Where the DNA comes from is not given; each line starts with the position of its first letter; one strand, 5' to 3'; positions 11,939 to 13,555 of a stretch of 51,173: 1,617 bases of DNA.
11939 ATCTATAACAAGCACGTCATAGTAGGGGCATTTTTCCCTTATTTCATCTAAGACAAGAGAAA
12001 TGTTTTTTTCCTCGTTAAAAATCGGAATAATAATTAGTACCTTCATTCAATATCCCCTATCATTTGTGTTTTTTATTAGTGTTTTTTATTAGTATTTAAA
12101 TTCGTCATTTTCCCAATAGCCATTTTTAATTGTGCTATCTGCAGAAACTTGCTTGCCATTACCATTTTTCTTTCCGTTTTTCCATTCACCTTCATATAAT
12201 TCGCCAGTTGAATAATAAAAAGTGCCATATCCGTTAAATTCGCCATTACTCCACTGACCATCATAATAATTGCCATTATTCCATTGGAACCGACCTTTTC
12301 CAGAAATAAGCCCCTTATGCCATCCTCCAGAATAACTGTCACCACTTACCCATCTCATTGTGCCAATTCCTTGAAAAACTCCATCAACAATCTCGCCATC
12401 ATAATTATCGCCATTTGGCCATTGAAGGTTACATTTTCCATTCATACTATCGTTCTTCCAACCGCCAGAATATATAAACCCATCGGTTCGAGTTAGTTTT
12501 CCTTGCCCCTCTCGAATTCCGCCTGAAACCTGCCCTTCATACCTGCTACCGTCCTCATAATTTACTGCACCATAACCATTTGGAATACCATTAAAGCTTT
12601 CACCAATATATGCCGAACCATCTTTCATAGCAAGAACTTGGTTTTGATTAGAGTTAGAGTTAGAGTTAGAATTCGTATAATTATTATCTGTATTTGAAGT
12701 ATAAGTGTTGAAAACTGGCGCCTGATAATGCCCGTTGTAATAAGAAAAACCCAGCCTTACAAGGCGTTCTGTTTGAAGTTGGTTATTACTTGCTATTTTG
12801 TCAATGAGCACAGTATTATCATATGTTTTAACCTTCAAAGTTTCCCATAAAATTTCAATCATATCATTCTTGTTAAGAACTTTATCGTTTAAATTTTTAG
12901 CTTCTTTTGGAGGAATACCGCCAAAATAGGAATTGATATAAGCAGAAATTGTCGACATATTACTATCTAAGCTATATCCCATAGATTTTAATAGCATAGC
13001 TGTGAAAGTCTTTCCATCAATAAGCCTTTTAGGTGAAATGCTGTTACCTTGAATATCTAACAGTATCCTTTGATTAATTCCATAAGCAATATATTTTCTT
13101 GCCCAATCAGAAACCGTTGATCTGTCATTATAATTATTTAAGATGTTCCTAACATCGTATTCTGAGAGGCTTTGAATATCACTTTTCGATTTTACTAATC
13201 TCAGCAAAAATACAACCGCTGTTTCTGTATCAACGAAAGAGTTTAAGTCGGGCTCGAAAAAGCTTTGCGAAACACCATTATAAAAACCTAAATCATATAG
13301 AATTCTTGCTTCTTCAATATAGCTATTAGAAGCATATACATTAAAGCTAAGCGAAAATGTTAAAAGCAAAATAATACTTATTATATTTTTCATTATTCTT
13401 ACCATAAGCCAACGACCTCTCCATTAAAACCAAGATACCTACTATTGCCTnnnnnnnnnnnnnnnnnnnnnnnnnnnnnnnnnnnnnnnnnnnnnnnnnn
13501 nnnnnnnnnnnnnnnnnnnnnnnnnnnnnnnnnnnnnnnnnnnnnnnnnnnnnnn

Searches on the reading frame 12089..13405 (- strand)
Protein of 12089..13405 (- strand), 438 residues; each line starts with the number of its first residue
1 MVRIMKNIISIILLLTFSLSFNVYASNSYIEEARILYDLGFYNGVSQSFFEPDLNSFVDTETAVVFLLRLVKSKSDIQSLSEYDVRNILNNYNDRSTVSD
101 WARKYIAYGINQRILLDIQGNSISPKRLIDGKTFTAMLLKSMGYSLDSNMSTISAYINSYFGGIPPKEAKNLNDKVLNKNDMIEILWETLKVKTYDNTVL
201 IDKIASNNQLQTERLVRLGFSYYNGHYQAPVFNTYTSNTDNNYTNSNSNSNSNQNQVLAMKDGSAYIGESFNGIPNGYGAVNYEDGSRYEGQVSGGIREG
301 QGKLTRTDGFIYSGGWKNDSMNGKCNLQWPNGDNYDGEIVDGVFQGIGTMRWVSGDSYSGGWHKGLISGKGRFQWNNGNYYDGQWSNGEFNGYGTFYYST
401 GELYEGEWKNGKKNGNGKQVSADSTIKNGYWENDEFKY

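Call 83: find_homologous_proteins(query=window:12089-13405:-, max_evalue=1e-60)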
Query window:12089-13405:- (438 aa): 13 proteins with E <= 1e-60 among 4407 candidates.
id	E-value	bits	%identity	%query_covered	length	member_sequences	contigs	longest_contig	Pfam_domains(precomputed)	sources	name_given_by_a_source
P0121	6.1e-292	986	100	100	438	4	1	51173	PF02493.27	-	-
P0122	2.5e-245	832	82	100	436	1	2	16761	PF02493.27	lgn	-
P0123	3.6e-216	736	75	97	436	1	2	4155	PF02493.27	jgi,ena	-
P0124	5.2e-141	489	52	99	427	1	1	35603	PF02493.27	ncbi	-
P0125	4.0e-140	486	55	98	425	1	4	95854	PF02493.27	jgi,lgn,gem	-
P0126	9.3e-140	484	53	99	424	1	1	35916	PF02493.27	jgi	jgi:hypothetical protein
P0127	9.7e-138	478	52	98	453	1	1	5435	PF02493.27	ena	-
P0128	4.4e-135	469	51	98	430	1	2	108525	PF02493.27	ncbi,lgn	-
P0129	3.7e-129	450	49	95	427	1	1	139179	PF02493.27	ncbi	-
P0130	1.7e-127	444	48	100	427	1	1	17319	PF02493.27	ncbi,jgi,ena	-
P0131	1.9e-121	424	47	98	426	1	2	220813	PF02493.27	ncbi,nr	ncbi:MAG: MORN repeat protein [Firmicutes bacterium ADurb.Bin193]|nr:MAG: MORN repeat protein [Firmi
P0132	9.6e-120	419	48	99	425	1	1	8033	PF02493.27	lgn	-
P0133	4.9e-72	261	35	98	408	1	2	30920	PF02493.27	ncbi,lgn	-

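Call 84: find_encoding_contigs(protein=P0122, flank=10000, max_places=2)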
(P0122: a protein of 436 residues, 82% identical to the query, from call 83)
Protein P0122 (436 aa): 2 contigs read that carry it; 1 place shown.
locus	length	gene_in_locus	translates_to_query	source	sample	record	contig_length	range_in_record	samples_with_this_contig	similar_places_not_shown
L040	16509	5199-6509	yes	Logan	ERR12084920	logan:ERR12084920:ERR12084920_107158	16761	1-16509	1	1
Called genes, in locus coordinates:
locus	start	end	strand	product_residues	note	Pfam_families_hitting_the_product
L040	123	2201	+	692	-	PF07833:Cu_amine_oxidN1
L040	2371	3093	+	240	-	PF00072:Response_reg, PF04397:LytTR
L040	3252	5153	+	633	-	PF00990:GGDEF, PF00563:EAL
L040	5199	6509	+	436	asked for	PF02493:MORN (weak)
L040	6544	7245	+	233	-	PF00535:Glycos_transf_2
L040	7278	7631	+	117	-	PF10066:DUF2304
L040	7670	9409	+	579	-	PF11997:DUF3492, PF13439:Glyco_transf_4, PF00534:Glycos_transf_1, PF13692:Glyco_trans_1_4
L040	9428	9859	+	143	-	-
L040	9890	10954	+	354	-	-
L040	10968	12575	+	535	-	-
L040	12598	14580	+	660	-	-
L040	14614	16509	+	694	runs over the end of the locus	-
